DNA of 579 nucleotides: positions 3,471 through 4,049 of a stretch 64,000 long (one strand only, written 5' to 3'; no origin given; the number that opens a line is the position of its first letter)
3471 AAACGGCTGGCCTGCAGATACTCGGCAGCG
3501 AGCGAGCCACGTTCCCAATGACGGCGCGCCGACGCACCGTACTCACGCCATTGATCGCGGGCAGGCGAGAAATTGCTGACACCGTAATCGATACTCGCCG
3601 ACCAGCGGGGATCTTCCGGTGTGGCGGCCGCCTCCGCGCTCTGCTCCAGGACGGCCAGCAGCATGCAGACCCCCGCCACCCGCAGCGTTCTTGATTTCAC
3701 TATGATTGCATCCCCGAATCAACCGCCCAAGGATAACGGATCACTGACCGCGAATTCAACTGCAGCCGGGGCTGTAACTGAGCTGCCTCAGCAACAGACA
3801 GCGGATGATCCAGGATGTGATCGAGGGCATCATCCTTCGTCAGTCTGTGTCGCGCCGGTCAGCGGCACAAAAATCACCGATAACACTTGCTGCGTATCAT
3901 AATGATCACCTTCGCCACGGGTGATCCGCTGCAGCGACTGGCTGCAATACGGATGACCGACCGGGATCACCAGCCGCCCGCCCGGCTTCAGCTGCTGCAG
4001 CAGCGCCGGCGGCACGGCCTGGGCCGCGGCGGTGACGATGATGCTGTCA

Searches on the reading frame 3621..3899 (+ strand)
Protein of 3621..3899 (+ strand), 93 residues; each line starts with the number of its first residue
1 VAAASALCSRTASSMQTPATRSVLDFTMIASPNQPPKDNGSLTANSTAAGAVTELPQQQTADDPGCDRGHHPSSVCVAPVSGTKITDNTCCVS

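Call 48: search_protein_families(library=pfam, alignment_id=A2, max_evalue=0.01)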
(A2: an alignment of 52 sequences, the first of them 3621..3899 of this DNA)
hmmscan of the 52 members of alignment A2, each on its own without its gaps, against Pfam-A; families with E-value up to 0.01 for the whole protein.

A. member 1, window:3621-3899:+ (93 aa): 0 families

B. families by the number of members that match (of 52 scanned): 35 families (the first 25 are shown)
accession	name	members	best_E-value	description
PF01583.26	APS_kinase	1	1.8e-67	Adenylylsulphate kinase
PF01927.22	Mut7-C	1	1.3e-30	Mut7-C RNAse domain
PF00216.26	Bac_DNA_binding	1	3.5e-30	Bacterial DNA-binding protein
PF02635.20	DsrE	1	5.7e-25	DsrE/DsrF-like family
PF14015.11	DUF4231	1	2.5e-24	Protein of unknown function (DUF4231)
PF20549.3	DUF6763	1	5.3e-24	Family of unknown function (DUF6763)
PF08734.17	GYD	1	8.3e-24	GYD domain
PF00581.25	Rhodanese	1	1e-22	Rhodanese-like domain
PF12836.13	HHH_3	1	1.2e-22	Helix-hairpin-helix motif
PF08937.16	ThsB_TIR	1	1.2e-20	Thoeris protein ThsB, TIR-like domain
PF10719.14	ComFB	1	2.8e-16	Late competence development protein ComFB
PF06305.16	LapA_dom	1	7.7e-16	Lipopolysaccharide assembly protein A domain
PF18181.6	SLATT_1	1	7.2e-15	SMODS and SLOG-associating 2TM effector domain 1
PF01590.32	GAF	1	1.5e-13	GAF domain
PF13185.12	GAF_2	1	4.6e-12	GAF domain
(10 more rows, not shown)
